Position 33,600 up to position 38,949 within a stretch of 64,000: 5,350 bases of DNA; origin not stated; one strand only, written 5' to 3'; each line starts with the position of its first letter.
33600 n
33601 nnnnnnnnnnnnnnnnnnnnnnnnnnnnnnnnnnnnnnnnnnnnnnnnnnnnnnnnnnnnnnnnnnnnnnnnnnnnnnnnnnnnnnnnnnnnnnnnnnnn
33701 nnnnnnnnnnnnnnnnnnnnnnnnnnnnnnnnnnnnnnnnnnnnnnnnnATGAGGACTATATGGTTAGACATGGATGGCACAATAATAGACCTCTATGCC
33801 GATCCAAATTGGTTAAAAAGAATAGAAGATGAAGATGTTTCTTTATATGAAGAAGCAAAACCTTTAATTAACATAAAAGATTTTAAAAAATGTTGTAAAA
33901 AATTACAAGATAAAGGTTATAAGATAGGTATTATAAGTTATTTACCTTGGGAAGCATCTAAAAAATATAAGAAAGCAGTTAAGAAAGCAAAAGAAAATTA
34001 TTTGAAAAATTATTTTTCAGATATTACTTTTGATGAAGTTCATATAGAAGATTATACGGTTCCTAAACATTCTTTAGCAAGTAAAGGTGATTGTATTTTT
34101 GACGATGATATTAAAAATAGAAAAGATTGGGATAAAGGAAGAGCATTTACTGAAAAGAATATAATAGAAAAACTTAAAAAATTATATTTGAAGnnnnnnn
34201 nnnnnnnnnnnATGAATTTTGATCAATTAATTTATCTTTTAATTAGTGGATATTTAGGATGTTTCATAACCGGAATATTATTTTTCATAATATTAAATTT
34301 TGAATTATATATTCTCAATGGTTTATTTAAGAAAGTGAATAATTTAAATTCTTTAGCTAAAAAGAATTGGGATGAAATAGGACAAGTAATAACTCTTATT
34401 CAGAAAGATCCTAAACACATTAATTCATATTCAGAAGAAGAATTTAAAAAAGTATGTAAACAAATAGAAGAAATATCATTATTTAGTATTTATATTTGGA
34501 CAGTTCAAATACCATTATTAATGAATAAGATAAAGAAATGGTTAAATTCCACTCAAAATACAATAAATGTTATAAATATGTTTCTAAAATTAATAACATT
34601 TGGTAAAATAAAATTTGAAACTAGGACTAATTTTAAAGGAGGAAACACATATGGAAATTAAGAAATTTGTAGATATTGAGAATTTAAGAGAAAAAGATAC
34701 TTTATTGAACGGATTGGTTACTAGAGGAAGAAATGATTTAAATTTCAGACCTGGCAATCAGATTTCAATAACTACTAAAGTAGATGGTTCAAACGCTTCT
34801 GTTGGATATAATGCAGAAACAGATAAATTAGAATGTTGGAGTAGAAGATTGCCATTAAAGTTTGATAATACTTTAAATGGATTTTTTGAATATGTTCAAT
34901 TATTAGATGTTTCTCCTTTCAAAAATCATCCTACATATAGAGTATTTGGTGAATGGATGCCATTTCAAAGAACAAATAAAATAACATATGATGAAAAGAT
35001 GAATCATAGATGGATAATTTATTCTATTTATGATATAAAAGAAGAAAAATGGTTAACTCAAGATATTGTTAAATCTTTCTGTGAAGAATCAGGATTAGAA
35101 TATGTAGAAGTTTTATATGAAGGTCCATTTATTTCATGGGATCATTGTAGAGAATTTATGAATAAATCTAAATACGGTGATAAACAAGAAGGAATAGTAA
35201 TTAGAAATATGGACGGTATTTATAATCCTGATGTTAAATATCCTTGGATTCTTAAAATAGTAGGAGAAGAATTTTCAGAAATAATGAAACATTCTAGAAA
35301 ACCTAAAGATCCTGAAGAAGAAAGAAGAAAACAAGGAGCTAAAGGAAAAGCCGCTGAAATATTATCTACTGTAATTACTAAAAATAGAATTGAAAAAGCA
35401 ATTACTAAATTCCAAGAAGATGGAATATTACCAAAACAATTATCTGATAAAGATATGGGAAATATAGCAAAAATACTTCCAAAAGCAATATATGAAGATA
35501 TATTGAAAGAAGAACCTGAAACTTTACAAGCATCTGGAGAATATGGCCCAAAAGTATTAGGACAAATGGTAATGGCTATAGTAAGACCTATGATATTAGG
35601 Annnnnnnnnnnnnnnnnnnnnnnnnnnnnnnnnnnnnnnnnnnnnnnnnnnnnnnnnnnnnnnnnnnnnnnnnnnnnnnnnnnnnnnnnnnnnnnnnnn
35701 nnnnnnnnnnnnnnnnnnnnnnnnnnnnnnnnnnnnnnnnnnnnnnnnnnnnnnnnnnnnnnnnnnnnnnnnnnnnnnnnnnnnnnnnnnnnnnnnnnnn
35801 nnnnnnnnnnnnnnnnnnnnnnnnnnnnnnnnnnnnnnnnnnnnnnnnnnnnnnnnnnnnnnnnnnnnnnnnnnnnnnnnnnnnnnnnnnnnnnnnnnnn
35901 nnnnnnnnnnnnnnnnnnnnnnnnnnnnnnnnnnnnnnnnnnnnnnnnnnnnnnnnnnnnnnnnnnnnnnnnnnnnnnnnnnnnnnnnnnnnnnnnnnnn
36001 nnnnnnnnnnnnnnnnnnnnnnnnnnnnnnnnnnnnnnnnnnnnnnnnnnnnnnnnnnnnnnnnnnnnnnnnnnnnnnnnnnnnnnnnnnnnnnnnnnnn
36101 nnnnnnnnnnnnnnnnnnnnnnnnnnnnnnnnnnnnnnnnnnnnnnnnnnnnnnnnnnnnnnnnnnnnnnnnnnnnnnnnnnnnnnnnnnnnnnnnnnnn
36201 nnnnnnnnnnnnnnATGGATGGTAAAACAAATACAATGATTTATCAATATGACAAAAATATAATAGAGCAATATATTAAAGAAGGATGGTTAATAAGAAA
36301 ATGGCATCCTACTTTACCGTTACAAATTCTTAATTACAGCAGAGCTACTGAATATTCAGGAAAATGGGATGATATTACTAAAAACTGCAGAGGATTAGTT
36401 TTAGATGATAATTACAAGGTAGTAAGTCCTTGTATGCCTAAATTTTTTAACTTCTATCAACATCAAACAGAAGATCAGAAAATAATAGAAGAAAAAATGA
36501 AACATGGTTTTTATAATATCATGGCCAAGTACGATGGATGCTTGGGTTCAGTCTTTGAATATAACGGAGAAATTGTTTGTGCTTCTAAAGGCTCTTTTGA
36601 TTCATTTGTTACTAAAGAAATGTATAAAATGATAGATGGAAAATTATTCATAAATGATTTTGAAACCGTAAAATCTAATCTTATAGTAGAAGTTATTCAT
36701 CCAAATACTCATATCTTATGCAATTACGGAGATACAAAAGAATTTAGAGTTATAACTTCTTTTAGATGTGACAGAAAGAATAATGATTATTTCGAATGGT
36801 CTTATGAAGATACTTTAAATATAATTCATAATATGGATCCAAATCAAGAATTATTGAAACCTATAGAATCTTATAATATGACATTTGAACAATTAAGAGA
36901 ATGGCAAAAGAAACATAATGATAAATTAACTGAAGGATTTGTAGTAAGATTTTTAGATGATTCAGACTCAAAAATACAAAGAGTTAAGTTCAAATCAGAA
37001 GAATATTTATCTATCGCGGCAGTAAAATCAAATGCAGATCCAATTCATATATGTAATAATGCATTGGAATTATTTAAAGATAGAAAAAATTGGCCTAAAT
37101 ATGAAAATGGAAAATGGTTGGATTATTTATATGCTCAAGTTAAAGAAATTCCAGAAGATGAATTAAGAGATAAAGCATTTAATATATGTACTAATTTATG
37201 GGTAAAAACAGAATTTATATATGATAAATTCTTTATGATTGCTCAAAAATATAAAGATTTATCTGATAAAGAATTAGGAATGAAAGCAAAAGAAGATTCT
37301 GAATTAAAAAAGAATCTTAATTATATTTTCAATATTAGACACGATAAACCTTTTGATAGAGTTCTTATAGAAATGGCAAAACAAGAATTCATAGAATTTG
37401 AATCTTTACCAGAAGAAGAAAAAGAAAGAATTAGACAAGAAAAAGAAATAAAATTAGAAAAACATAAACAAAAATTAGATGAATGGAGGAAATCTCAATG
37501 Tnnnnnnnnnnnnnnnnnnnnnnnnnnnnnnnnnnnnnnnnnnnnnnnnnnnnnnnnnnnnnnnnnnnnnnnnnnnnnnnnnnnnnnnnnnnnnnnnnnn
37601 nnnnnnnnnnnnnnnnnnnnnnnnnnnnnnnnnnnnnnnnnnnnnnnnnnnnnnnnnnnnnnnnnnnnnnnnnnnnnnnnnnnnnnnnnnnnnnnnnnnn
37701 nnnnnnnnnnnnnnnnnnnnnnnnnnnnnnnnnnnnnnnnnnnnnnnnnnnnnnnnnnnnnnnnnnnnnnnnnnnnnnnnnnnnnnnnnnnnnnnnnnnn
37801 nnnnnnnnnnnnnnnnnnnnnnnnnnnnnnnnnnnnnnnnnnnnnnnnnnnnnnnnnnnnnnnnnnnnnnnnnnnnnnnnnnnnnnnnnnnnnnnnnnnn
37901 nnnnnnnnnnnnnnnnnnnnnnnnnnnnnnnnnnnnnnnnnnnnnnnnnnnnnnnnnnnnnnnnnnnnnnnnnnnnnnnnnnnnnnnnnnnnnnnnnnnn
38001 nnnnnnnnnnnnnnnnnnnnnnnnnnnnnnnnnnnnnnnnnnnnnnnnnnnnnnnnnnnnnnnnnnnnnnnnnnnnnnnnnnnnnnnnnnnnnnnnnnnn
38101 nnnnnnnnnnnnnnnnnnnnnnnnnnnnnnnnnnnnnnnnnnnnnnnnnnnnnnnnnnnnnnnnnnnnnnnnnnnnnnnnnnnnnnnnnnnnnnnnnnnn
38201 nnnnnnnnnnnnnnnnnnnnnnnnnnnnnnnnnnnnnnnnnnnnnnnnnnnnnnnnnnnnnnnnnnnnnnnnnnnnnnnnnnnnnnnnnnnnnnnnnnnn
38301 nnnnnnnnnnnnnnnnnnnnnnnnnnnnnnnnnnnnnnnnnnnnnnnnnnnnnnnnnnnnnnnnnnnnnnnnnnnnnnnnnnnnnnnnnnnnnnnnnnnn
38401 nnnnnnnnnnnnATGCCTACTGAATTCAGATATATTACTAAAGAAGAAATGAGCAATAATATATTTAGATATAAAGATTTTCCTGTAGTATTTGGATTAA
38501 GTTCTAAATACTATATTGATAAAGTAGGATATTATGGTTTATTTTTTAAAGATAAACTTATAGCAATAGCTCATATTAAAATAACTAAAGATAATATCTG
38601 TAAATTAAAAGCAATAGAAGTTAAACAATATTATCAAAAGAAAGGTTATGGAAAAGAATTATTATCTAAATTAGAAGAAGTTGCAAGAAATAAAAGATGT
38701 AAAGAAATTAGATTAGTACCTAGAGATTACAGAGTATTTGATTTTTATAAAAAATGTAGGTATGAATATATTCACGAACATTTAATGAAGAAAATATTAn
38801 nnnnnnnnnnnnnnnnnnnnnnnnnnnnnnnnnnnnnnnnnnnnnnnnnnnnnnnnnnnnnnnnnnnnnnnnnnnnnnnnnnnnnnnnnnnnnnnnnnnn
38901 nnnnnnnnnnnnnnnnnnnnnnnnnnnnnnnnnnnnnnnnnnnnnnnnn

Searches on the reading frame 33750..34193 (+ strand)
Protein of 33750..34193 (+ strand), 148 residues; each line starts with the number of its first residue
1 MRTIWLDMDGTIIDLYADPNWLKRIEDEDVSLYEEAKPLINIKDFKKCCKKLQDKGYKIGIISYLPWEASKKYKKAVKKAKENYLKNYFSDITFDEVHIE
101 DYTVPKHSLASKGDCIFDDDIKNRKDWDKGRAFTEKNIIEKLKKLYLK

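Call 11: search_protein_families(library=pfam, proteins=[window:33750-34193:+], max_evalue=0.01)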
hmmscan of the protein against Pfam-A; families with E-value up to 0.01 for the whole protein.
window:33750-34193:+ (148 aa): 3 families
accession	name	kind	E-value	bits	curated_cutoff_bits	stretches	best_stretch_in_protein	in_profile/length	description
PF00702.32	Hydrolase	-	0.00074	20.4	26.4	0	28-94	86-145/191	haloacid dehalogenase-like hydrolase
PF13419.12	HAD_2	-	0.0015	19.1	23.8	0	38-93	77-126/178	Haloacid dehalogenase-like hydrolase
PF13847.12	Methyltransf_31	-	0.0035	17.5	27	1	74-123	38-85/145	Methyltransferase domain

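Call 21: search_protein_families(library=phrogs, proteins=[window:33750-34193:+], max_evalue=0.001)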
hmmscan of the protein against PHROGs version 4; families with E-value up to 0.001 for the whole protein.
window:33750-34193:+ (148 aa): 2 families
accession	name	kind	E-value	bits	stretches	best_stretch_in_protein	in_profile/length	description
phrog_2643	-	moron, auxiliary metabolic gene and host takeover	3.1e-08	34.5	1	1-129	6-148/182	5'-3' deoxyribonucleotidase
phrog_420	-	unknown function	2.2e-06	28.4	1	43-129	87-167/267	unknown function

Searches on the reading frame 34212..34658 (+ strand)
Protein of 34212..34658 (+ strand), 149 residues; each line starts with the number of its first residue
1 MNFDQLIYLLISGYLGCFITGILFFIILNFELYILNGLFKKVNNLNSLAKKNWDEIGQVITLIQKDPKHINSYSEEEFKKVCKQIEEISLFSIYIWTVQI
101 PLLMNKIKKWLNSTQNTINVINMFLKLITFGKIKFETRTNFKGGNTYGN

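Call 11: search_protein_families(library=pfam, proteins=[window:34212-34658:+], max_evalue=0.01)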
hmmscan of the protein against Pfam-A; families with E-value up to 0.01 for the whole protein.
window:34212-34658:+ (149 aa): 1 family
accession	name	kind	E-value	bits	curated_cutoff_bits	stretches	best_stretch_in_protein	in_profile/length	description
PF10046.14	BLOC1_2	-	0.004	17.9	33.4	1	28-88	11-70/96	Biogenesis of lysosome-related organelles complex-1 subunit 2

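Call 21: search_protein_families(library=phrogs, proteins=[window:34212-34658:+], max_evalue=0.001)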
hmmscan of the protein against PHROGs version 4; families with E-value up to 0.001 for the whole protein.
window:34212-34658:+ (149 aa): 0 families

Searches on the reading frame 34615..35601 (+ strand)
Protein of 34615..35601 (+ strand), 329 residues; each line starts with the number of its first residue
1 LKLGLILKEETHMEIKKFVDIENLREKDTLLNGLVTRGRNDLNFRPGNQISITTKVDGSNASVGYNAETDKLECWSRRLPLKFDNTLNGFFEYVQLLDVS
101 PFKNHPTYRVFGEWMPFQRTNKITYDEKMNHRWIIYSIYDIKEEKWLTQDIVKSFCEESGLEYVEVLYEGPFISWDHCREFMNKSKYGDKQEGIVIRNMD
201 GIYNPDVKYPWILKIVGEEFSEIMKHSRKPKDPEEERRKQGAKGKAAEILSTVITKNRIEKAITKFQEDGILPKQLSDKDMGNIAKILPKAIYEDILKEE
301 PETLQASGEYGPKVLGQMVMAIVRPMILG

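Call 11: search_protein_families(library=pfam, proteins=[window:34615-35601:+], max_evalue=0.01)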
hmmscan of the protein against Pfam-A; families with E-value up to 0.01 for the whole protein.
window:34615-35601:+ (329 aa): 1 family
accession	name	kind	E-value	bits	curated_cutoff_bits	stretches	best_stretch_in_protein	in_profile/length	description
PF09414.15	RNA_ligase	-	2.9e-23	83.3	27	1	50-206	3-162/171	RNA ligase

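Call 21: search_protein_families(library=phrogs, proteins=[window:34615-35601:+], max_evalue=0.001)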
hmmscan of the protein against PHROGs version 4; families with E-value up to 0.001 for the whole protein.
window:34615-35601:+ (329 aa): 4 families
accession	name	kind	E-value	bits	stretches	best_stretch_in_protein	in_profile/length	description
phrog_548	-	DNA, RNA and nucleotide metabolism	2.4e-45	156.2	1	13-327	1-335/341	RNA ligase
phrog_968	-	DNA, RNA and nucleotide metabolism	7.1e-09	36.1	1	44-220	178-388/398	RNA ligase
phrog_24030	-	DNA, RNA and nucleotide metabolism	3.1e-08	34.3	1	47-201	163-304/342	RNA ligase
phrog_34045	-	unknown function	0.00011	22.9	1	98-227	79-200/219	-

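Call 69: search_solved_structures(query=window:34651-35601:+, max_evalue=0.01)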
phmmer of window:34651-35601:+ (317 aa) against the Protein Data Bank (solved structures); distinct sequences matched with E-value up to 0.01: 0.

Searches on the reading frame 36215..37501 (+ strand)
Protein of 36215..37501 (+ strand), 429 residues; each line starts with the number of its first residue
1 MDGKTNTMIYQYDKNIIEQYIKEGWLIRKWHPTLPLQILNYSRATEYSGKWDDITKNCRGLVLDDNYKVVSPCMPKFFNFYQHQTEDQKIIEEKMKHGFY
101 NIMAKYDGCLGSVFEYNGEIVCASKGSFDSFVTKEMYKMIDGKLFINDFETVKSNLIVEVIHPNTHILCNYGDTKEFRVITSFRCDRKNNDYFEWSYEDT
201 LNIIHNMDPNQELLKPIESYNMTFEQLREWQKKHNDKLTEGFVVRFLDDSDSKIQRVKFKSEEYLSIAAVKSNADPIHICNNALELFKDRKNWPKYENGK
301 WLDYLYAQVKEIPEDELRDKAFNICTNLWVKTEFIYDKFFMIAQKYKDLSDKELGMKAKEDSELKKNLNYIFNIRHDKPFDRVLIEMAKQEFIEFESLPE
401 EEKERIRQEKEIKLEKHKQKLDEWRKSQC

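Call 3: search_protein_families(library=pfam, proteins=[window:36215-37501:+], max_evalue=0.01)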
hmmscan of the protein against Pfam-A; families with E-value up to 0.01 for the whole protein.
window:36215-37501:+ (429 aa): 0 families

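Call 5: search_protein_families(library=phrogs, proteins=[window:36215-37501:+], max_evalue=0.001)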
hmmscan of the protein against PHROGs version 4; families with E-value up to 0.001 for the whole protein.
window:36215-37501:+ (429 aa): 1 family
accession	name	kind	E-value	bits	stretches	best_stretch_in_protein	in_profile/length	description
phrog_562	-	tail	4.5e-30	105.8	1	11-398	8-370/377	RNA ligase and tail fiber protein attachment catalyst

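Call 68: search_solved_structures(query=window:36215-37501:+, max_evalue=0.01)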
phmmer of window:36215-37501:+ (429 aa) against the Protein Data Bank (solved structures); distinct sequences matched with E-value up to 0.01: 2.
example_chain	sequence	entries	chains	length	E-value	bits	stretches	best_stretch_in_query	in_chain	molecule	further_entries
6ct0_0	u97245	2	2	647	0.0017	20.9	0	208-266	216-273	Dihydrolipoyllysine-residue acetyltransferase component of pyruvate dehydrogenase complex,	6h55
8piu_B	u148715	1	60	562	0.0024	20.4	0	208-266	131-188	Dihydrolipoyllysine-residue acetyltransferase component of pyruvate dehydrogenase complex,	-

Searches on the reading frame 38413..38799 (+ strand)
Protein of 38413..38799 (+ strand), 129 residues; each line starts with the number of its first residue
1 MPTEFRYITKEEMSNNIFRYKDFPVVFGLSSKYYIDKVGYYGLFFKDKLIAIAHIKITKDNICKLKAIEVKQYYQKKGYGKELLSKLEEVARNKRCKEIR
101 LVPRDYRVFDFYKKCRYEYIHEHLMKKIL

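Call 3: search_protein_families(library=pfam, proteins=[window:38413-38799:+], max_evalue=0.01)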
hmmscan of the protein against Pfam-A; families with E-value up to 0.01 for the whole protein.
window:38413-38799:+ (129 aa): 5 families
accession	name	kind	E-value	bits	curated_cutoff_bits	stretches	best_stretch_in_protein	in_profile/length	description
PF00583.31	Acetyltransf_1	-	1.1e-10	42.3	20.7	1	36-115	31-114/116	Acetyltransferase (GNAT) family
PF13508.13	Acetyltransf_7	-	1.3e-06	29.2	27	1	46-115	11-80/84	Acetyltransferase (GNAT) domain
PF13673.13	Acetyltransf_10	-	0.00031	21.2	23.6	1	37-114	28-104/128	Acetyltransferase (GNAT) domain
PF23209.2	IDM1_C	-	0.0009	19.8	33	1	45-97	40-92/140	Increased DNA methylation 1, C-terminal domain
PF08445.16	FR47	-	0.00091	19.6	22.1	1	40-121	1-81/86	FR47-like protein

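Call 5: search_protein_families(library=phrogs, proteins=[window:38413-38799:+], max_evalue=0.001)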
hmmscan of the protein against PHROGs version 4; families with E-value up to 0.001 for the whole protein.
window:38413-38799:+ (129 aa): 3 families
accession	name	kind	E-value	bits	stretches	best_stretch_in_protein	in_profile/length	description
phrog_1249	-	other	5.7e-07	30.4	1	60-126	87-155/180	acetyltransferase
phrog_3810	-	other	1.7e-06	29.1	1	41-115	61-140/155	acetyltransferase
phrog_21214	-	other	8.4e-06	26.9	1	31-118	47-123/129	acetyltransferase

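Call 53: search_protein_families(library=padloc, proteins=[window:38413-38799:+], max_evalue=0.01)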
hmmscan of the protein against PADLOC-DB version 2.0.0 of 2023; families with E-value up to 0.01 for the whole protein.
window:38413-38799:+ (129 aa): 0 families
